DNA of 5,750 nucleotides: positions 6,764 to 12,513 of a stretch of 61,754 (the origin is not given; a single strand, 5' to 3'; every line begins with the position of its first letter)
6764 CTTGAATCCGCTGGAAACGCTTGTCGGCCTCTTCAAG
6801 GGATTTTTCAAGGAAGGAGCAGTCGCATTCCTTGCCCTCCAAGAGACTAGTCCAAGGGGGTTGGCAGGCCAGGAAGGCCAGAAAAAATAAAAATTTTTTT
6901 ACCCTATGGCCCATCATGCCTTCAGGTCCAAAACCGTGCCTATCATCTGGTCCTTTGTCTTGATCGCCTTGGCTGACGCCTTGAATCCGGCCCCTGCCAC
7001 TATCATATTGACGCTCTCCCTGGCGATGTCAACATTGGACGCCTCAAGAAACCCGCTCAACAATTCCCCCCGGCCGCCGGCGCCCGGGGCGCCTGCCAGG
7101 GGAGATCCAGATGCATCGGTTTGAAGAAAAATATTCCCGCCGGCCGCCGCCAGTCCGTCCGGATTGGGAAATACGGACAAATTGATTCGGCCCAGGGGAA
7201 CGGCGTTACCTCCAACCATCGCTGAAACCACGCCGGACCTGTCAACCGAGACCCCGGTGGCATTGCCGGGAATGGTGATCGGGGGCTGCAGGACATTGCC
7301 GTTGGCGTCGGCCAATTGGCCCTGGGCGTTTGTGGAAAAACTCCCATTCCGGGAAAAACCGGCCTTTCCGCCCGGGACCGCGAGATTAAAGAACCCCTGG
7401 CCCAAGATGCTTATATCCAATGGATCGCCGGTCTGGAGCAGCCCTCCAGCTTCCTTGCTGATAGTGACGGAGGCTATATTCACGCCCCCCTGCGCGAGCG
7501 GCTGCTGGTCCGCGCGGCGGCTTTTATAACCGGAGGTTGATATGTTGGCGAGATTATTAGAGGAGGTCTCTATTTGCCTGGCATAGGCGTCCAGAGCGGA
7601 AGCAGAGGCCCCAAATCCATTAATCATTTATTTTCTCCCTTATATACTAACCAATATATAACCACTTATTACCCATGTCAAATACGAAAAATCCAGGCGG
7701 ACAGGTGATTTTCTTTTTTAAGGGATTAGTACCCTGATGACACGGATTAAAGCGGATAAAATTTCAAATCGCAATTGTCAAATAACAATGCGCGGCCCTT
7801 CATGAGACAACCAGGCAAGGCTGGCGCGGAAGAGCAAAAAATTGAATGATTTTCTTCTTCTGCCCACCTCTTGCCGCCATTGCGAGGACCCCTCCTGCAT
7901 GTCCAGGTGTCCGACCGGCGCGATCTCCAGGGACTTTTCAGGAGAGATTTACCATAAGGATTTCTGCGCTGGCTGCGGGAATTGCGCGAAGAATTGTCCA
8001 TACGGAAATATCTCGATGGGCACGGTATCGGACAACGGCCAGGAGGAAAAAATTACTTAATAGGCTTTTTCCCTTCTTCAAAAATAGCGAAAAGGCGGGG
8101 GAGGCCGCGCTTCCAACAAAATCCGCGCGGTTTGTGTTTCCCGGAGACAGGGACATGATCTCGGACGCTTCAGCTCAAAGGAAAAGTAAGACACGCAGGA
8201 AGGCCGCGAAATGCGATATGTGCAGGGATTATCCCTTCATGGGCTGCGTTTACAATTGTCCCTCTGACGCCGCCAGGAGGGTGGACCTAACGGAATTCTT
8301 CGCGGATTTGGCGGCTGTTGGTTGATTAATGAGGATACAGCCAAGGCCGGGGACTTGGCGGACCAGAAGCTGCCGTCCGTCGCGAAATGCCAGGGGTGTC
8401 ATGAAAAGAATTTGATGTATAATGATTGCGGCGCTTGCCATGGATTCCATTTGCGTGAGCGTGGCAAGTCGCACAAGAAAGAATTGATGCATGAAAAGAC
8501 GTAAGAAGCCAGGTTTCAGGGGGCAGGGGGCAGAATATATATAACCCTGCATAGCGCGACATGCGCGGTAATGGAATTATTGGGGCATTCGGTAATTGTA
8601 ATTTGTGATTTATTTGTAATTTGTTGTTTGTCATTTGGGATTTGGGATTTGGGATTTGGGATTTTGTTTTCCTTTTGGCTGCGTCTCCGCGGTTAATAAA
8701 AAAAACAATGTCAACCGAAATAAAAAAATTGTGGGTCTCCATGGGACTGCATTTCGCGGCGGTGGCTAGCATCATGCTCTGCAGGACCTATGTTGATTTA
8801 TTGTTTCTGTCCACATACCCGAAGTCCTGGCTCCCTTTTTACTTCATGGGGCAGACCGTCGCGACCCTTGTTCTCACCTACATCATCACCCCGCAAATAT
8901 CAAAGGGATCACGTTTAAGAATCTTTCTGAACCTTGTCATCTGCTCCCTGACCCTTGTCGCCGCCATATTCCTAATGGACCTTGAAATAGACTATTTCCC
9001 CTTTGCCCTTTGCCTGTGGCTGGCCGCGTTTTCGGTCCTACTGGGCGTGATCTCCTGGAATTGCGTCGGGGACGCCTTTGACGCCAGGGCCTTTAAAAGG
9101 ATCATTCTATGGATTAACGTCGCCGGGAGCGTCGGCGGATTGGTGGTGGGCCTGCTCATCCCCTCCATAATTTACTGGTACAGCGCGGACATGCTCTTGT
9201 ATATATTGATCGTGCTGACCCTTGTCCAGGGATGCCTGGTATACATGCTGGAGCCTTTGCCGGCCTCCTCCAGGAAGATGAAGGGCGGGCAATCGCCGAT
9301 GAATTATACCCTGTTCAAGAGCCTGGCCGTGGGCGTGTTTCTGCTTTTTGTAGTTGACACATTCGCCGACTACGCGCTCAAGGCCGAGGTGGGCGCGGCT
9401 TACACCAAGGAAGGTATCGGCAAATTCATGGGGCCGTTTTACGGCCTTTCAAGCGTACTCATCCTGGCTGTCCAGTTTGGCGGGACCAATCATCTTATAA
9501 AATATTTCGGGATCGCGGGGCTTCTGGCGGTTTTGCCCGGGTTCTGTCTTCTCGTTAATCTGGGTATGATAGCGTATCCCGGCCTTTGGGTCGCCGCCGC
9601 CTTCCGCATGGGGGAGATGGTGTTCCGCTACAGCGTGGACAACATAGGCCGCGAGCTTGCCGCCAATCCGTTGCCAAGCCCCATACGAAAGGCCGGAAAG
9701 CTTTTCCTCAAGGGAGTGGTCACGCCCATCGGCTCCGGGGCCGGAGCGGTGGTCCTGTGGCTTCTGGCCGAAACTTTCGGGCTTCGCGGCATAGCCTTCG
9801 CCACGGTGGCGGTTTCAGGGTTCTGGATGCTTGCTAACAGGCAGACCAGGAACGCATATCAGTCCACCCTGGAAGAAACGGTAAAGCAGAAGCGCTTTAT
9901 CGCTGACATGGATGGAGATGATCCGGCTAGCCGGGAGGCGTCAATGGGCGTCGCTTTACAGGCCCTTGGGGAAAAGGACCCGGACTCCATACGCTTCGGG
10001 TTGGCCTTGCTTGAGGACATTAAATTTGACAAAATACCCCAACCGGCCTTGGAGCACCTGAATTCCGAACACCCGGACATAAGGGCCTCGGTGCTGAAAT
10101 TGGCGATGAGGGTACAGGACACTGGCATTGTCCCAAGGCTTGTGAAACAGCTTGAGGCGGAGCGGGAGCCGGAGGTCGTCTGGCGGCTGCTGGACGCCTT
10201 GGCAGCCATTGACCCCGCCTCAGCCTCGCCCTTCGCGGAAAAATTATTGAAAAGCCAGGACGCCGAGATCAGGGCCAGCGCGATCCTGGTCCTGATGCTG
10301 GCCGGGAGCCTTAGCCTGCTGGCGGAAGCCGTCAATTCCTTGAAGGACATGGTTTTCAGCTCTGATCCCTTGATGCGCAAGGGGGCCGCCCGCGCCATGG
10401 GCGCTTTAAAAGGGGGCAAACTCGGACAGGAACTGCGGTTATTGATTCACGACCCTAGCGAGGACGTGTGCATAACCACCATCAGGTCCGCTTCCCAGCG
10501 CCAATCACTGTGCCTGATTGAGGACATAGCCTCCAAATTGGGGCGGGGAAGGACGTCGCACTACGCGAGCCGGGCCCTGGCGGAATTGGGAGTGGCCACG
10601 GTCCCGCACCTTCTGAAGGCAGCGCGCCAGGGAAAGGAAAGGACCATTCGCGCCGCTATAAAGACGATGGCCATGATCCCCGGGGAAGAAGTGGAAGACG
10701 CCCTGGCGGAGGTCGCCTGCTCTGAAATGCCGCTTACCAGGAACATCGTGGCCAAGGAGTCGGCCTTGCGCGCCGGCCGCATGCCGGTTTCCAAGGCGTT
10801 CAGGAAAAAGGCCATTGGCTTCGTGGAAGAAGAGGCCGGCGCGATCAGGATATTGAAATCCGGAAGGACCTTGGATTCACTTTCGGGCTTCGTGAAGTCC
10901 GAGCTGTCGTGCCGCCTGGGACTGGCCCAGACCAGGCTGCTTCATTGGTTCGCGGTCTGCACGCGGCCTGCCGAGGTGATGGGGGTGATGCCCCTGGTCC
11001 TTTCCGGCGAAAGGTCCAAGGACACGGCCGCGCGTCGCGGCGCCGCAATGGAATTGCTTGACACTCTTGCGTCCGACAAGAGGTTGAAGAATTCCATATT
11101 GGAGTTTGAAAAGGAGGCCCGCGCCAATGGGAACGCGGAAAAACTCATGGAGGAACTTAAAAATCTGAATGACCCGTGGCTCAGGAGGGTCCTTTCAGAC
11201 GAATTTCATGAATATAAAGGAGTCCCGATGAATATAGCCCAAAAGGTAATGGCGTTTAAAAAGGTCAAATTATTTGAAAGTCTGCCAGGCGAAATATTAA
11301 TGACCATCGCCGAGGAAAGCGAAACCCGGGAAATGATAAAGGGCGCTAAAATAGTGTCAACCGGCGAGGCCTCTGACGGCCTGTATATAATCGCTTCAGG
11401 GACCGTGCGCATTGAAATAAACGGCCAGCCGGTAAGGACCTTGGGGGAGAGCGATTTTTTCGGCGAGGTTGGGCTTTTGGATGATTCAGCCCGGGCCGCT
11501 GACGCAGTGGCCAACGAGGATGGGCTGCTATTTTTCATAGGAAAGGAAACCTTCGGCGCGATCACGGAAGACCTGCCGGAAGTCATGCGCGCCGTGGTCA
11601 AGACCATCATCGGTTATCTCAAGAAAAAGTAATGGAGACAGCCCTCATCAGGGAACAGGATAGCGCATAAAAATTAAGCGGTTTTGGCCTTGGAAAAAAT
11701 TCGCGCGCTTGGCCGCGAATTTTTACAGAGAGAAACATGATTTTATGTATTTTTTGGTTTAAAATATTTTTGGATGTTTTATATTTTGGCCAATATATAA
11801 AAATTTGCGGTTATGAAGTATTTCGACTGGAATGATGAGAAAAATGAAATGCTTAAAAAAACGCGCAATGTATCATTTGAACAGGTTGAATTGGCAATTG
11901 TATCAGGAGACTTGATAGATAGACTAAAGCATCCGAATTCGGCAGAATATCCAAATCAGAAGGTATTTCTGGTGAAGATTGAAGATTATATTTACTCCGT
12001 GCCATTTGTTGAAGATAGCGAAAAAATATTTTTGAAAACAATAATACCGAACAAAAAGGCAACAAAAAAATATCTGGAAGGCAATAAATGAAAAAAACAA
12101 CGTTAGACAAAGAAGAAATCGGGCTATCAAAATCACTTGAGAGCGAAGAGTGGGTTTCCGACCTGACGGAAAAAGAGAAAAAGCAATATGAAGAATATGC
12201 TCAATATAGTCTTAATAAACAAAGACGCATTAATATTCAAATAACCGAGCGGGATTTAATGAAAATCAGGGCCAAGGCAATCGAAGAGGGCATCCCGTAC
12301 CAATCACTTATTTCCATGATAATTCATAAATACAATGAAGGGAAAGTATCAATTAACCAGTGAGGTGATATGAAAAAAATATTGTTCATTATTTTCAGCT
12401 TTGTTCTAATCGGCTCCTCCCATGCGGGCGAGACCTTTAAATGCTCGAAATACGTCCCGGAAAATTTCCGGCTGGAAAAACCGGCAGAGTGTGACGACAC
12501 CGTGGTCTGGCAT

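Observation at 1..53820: Structure-conserved, sequence-divergent hairpin families sharing one tail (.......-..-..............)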

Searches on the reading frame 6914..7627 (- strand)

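Call 92: search_protein_families(library=pfam, proteins=[window:6914-7627:-], max_evalue=0.001)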
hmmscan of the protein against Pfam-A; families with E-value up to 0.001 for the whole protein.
window:6914-7627:- (237 aa): 3 families
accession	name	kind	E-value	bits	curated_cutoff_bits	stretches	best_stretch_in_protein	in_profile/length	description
PF22692.1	LlgE_F_G_D1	-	1.9e-19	70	27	1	74-136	2-64/64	Flagellar hook protein FlgE/F/G D1 domain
PF06429.18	Flg_bbr_C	-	7.7e-13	48.2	23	1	191-235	2-46/46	Flagellar basal body rod FlgEFG protein C-terminal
PF00460.25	Flg_bb_rod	-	3.8e-07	30.4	20.7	1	8-35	4-31/31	Flagella basal body rod protein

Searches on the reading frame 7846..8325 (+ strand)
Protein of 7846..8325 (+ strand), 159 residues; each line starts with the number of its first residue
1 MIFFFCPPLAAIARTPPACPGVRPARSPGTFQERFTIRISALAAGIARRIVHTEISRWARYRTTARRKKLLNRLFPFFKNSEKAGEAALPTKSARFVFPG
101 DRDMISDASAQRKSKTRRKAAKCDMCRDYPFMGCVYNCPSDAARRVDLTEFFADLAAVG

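Call 55: search_protein_families(library=pfam, proteins=[window:7846-8325:+], max_evalue=0.01)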
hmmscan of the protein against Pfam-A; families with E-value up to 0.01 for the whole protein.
window:7846-8325:+ (159 aa): 0 families

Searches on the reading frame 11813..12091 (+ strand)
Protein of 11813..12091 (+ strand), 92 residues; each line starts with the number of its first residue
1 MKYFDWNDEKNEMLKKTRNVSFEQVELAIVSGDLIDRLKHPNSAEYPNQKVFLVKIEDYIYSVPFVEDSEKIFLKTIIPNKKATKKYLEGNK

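Call 92: search_protein_families(library=pfam, proteins=[window:11813-12091:+], max_evalue=0.001)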
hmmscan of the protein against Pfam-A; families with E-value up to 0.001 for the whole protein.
window:11813-12091:+ (92 aa): 1 family
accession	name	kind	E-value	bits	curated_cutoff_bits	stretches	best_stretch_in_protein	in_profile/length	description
PF04365.19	BrnT_toxin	-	0.00012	22.7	34.5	1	6-86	1-76/77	Ribonuclease toxin, BrnT, of type II toxin-antitoxin system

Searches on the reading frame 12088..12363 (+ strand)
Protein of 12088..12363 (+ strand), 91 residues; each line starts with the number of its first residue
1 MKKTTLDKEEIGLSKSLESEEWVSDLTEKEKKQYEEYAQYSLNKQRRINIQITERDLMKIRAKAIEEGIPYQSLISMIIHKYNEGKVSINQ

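Call 92: search_protein_families(library=pfam, proteins=[window:12088-12363:+], max_evalue=0.001)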
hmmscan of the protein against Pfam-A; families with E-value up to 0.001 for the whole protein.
window:12088-12363:+ (91 aa): 1 family
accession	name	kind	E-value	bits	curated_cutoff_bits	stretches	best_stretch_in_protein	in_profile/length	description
PF12441.14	CopG_antitoxin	-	8.5e-06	26.9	28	1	25-81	20-78/79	CopG antitoxin of type II toxin-antitoxin system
